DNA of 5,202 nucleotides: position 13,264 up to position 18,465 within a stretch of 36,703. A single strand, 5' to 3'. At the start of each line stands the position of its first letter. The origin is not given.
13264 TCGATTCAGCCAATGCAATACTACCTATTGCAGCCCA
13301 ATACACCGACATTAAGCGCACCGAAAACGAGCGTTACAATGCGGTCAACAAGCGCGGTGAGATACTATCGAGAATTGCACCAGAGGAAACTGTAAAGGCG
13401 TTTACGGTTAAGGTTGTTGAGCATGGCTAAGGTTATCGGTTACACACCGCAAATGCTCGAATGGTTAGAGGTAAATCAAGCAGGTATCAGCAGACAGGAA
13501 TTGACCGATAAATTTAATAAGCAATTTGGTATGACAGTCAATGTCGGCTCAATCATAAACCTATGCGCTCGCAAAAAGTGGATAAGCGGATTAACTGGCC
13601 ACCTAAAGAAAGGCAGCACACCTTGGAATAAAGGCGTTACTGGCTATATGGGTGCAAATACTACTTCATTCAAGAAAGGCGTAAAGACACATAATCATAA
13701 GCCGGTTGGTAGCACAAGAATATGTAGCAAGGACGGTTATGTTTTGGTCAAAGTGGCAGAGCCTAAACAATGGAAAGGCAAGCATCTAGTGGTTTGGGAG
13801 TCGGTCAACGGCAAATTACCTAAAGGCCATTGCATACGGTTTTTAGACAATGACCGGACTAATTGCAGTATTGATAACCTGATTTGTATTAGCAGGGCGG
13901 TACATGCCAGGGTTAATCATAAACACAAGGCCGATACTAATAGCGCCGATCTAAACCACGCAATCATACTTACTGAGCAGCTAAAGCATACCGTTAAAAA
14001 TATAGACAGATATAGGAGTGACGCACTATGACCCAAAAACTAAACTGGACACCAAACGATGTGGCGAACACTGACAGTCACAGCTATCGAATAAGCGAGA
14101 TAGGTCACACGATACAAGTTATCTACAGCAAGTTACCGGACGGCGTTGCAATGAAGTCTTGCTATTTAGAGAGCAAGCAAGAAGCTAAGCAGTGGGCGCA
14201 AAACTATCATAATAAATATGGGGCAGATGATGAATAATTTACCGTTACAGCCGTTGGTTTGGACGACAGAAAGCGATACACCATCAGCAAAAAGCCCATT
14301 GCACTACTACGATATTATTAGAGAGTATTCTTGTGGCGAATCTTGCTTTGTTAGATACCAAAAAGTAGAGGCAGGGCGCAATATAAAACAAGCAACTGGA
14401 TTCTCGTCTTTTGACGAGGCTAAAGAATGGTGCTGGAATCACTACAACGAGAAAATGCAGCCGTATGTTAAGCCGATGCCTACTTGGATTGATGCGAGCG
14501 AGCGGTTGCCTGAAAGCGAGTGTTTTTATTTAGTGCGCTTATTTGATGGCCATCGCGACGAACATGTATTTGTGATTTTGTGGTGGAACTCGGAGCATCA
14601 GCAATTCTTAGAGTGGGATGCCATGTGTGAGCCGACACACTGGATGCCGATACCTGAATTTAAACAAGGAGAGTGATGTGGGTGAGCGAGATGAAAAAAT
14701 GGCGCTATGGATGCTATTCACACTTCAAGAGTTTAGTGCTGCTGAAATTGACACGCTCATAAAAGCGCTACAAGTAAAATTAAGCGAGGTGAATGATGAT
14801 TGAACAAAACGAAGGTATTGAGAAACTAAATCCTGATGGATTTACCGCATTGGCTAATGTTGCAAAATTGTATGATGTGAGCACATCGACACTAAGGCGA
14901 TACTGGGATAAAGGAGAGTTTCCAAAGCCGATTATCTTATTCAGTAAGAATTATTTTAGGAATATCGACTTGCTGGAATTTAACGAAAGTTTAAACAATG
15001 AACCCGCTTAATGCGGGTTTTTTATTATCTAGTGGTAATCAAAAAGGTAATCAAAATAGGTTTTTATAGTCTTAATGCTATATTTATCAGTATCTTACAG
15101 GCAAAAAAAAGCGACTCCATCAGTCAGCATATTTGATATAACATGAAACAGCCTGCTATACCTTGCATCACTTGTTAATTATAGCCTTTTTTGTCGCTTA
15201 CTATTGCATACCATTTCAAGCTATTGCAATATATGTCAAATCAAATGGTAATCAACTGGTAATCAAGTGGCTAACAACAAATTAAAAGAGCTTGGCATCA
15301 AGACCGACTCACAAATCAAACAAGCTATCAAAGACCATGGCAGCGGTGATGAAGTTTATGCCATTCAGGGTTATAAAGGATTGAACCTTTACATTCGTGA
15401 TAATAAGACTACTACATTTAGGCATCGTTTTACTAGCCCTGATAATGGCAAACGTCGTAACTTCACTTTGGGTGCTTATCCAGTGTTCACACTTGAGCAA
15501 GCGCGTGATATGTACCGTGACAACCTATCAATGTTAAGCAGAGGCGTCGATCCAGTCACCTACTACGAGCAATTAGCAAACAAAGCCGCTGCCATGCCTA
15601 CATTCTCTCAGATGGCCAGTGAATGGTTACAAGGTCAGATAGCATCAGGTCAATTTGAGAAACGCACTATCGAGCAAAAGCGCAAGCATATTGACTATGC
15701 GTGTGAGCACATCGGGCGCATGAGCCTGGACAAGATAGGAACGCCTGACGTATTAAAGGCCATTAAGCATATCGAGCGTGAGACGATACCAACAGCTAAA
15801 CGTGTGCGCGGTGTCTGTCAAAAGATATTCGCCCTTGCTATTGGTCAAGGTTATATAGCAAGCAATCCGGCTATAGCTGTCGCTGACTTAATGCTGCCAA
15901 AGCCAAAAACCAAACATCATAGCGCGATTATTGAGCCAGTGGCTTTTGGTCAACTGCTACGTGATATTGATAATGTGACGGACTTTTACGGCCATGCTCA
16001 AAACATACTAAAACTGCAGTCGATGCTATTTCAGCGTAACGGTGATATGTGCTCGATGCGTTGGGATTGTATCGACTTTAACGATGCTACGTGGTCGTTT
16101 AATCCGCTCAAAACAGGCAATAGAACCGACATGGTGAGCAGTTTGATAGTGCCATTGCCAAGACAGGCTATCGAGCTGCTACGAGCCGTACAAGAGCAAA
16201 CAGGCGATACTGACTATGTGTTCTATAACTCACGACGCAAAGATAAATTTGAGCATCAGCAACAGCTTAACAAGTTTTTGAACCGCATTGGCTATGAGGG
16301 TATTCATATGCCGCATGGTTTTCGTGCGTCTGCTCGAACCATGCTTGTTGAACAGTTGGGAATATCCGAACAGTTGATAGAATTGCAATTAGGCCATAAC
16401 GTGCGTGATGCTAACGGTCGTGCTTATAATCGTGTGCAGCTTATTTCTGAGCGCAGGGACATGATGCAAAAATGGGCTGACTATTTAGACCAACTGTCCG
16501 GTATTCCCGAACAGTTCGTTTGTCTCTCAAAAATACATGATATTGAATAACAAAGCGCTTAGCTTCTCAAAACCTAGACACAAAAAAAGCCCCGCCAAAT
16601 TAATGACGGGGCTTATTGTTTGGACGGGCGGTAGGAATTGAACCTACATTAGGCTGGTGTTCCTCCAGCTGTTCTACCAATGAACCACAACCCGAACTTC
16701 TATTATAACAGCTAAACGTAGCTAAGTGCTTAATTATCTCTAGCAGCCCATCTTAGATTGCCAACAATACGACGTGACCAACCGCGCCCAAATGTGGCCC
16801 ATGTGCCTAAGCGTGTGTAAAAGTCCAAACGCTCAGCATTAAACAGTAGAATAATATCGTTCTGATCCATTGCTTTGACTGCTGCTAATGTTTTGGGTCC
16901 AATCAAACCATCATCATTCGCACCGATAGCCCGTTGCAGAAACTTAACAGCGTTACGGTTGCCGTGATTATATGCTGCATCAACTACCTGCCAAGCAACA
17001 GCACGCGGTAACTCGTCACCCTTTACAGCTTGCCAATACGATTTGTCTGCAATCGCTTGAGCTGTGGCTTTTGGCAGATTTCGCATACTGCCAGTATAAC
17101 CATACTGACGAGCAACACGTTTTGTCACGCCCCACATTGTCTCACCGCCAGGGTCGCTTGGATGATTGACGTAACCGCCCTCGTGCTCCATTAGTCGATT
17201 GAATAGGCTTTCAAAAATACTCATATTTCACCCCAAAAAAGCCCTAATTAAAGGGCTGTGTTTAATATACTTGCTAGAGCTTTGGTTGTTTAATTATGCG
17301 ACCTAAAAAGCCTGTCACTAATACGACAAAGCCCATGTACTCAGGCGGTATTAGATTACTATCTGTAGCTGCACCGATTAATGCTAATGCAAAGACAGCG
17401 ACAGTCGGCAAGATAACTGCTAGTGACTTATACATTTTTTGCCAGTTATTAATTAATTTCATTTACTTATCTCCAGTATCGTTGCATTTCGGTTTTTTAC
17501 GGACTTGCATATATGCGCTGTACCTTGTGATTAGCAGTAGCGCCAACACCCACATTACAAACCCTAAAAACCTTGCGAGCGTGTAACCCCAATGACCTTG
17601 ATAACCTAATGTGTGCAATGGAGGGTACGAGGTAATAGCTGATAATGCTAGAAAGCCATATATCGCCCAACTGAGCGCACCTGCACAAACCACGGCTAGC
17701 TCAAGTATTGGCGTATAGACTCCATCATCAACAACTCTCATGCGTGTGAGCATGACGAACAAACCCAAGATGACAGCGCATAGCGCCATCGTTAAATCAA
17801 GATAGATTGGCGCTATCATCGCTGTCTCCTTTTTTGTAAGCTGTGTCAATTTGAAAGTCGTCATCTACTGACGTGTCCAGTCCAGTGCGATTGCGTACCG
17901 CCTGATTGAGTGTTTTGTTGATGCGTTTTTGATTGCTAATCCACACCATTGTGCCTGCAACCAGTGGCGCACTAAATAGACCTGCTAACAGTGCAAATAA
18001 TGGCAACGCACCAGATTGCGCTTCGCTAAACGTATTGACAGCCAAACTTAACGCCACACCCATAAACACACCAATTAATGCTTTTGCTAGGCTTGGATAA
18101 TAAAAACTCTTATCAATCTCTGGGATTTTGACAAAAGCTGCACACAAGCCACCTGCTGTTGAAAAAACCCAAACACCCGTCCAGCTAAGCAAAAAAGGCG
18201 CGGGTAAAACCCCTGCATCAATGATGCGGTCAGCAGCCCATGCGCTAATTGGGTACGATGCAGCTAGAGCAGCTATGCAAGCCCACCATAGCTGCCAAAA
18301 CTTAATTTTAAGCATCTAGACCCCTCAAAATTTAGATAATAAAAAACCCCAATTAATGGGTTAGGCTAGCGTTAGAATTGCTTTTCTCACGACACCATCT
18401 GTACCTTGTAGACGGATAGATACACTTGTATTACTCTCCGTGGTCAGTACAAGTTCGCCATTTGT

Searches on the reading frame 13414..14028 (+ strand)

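Call 43: search_protein_families(library=pfam, proteins=[window:13414-14028:+], max_evalue=0.01)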
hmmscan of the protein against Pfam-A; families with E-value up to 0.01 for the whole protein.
window:13414-14028:+ (205 aa): 1 family
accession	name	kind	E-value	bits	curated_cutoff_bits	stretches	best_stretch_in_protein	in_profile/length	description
PF13392.12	HNH_3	-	1.3e-15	57.2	24.8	1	122-166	2-46/46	HNH endonuclease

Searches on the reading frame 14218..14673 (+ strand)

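Call 43: search_protein_families(library=pfam, proteins=[window:14218-14673:+], max_evalue=0.01)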
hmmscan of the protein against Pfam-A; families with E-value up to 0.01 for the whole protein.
window:14218-14673:+ (152 aa): 1 family
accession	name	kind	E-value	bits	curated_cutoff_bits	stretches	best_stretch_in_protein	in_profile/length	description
PF04448.17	DUF551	-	2.6e-08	35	22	1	90-147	2-65/68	Protein of unknown function (DUF551)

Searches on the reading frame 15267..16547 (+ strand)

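Call 43: search_protein_families(library=pfam, proteins=[window:15267-16547:+], max_evalue=0.01)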
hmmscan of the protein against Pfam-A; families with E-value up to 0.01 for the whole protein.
window:15267-16547:+ (427 aa): 3 families
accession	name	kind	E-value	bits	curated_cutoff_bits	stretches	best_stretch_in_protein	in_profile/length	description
PF22022.2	Phage_int_M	-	1.7e-17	63.9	27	1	113-204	1-92/96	Phage integrase central domain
PF00589.27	Phage_integrase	-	4.3e-14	53.1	27.1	1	244-389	24-167/172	Phage integrase family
PF13356.12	Arm-DNA-bind_3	-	2.5e-13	50.4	27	1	13-98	2-78/83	Arm DNA-binding domain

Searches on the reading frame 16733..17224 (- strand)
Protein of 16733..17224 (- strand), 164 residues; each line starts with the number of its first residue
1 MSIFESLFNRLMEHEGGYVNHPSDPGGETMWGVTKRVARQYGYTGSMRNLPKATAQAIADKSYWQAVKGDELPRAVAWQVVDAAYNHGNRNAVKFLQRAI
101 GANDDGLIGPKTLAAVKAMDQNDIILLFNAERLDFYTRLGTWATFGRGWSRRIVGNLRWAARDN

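Call 7: search_protein_families(library=pfam, proteins=[window:16733-17224:-], max_evalue=0.1)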
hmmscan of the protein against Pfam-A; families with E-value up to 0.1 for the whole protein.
window:16733-17224:- (164 aa): 3 families
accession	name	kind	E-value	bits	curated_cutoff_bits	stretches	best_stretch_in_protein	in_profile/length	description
PF05838.17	Glyco_hydro_108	-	1e-27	96.9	21.2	1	9-88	2-85/85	Glycosyl hydrolase 108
PF09374.15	PG_binding_3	-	4.1e-08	33.7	24.6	1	91-153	1-75/76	Predicted Peptidoglycan domain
PF01471.23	PG_binding_1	-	0.014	16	23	1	81-115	22-56/57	Putative peptidoglycan binding domain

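Call 8: search_protein_families(library=phrogs, proteins=[window:16733-17224:-], max_evalue=0.1)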
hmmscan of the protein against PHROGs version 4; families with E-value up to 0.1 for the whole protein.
window:16733-17224:- (164 aa): 7 families
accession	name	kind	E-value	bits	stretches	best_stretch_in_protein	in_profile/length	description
phrog_315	-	lysis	1.7e-54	186.5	1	3-160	334-491/677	endolysin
phrog_12853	-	unknown function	6e-29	102.1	1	4-117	3-130/131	-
phrog_24205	-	unknown function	0.00012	23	1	6-28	5-27/45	-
phrog_1224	-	head and packaging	0.00014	22.3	1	74-119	22-67/438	endolysin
phrog_1493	-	lysis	0.00034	20.9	1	81-152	270-338/394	endolysin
phrog_2649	-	lysis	0.0007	20.5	1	49-123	166-242/261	endolysin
phrog_17214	-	lysis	0.015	15.9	1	81-119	274-315/322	endolysin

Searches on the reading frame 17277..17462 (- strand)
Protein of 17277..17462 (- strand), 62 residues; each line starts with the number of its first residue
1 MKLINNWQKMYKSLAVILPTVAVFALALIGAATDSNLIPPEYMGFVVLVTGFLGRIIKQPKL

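Call 7: search_protein_families(library=pfam, proteins=[window:17277-17462:-], max_evalue=0.1)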
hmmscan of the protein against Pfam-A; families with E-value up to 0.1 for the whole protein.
window:17277-17462:- (62 aa): 1 family
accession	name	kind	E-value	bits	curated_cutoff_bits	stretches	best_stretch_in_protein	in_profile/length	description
PF25612.1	DUF7940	-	6.3e-08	33.5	27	1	2-59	1-63/63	Family of unknown function (DUF7940)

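Call 8: search_protein_families(library=phrogs, proteins=[window:17277-17462:-], max_evalue=0.1)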
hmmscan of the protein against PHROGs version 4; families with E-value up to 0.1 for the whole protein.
window:17277-17462:- (62 aa): 3 families
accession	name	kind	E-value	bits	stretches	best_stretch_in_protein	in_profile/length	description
phrog_1356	-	lysis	3.2e-06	28.4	1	1-62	47-119/135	holin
phrog_8322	-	unknown function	0.047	14.1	1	2-17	4-19/44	-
phrog_17495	-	moron, auxiliary metabolic gene and host takeover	0.077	14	1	11-53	16-60/82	membrane protein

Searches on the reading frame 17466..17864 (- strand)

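Call 7: search_protein_families(library=pfam, proteins=[window:17466-17864:-], max_evalue=0.1)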
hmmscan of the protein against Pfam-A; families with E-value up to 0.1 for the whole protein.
window:17466-17864:- (133 aa): 0 families

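Call 8: search_protein_families(library=phrogs, proteins=[window:17466-17864:-], max_evalue=0.1)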
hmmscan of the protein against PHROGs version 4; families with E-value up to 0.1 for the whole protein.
window:17466-17864:- (133 aa): 1 family
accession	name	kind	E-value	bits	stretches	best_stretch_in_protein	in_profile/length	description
phrog_6137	-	unknown function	0.095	13.3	0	38-77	36-72/76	-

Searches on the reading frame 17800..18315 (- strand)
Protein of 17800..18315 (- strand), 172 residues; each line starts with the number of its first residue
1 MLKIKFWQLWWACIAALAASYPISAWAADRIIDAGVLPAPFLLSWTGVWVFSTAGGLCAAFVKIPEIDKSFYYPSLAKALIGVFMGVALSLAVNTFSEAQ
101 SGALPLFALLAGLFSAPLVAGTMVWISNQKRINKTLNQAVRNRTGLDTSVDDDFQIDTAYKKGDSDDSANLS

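Call 7: search_protein_families(library=pfam, proteins=[window:17800-18315:-], max_evalue=0.1)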
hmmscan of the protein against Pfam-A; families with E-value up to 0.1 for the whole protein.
window:17800-18315:- (172 aa): 0 families

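Call 8: search_protein_families(library=phrogs, proteins=[window:17800-18315:-], max_evalue=0.1)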
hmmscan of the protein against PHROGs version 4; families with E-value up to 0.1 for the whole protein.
window:17800-18315:- (172 aa): 3 families
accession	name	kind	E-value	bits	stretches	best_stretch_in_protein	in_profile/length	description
phrog_11063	-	unknown function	4.8e-28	98.7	1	31-140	1-110/124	-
phrog_32516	-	unknown function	0.0037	16.1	1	65-129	642-706/968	-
phrog_8367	-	head and packaging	0.04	15.1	1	102-143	6-47/96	pyramid forming protein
